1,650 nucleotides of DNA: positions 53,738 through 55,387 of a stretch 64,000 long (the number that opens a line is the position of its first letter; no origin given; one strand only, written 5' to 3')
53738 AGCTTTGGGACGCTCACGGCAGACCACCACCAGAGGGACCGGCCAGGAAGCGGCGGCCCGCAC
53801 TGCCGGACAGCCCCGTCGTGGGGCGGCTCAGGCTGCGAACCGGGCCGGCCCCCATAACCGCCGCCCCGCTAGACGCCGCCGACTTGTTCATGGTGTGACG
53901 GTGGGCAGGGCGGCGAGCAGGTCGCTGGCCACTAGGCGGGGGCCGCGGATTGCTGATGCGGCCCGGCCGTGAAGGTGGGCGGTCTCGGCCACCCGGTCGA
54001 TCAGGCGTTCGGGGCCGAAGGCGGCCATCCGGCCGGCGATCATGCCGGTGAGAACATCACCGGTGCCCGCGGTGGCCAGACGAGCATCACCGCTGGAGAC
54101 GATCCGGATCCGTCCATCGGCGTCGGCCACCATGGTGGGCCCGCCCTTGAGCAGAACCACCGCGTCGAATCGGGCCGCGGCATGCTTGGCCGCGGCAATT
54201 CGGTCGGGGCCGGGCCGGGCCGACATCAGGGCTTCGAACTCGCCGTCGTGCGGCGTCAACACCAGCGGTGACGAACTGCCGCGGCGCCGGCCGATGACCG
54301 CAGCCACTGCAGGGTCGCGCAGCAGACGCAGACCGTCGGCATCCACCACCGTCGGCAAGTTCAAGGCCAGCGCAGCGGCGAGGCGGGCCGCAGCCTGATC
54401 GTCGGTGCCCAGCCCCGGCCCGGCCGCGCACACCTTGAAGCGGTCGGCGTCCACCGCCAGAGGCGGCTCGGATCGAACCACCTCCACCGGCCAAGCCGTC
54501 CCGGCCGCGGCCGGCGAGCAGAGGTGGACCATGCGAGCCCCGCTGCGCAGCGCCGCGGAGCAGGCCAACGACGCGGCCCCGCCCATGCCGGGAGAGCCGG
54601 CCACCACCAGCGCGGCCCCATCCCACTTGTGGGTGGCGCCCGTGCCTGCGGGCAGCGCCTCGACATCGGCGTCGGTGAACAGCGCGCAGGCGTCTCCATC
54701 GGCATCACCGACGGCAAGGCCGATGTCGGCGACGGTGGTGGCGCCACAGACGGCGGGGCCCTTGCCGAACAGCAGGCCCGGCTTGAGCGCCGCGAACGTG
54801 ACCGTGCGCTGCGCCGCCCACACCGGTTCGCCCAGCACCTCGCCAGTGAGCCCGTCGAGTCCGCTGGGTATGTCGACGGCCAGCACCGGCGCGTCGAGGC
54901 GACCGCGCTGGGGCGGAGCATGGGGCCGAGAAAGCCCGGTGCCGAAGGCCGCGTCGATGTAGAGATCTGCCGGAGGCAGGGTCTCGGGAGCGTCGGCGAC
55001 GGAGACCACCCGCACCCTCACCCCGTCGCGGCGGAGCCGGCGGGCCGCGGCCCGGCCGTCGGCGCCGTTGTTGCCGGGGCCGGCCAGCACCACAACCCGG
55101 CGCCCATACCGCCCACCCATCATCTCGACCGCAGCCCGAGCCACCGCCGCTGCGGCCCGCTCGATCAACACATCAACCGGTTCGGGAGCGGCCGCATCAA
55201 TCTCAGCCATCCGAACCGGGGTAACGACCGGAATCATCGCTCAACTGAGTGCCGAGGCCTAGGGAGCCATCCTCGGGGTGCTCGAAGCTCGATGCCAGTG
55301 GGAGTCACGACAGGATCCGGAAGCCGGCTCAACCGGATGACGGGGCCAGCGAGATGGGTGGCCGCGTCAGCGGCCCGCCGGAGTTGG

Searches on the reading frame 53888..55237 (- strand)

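Call 75: search_protein_families(library=pfam, proteins=[window:53888-55237:-], max_evalue=0.00001)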
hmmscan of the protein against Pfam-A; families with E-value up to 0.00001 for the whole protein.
window:53888-55237:- (449 aa): 2 families
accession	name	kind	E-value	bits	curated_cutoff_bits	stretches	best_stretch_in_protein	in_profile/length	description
PF01256.23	Carb_kinase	-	2.2e-41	142.4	27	1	210-433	2-226/242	NAD(P)H-hydrate dehydratase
PF03853.21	YjeF_N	-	4e-25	89.2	24.9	2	22-83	2-63/169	YjeF-related protein N-terminus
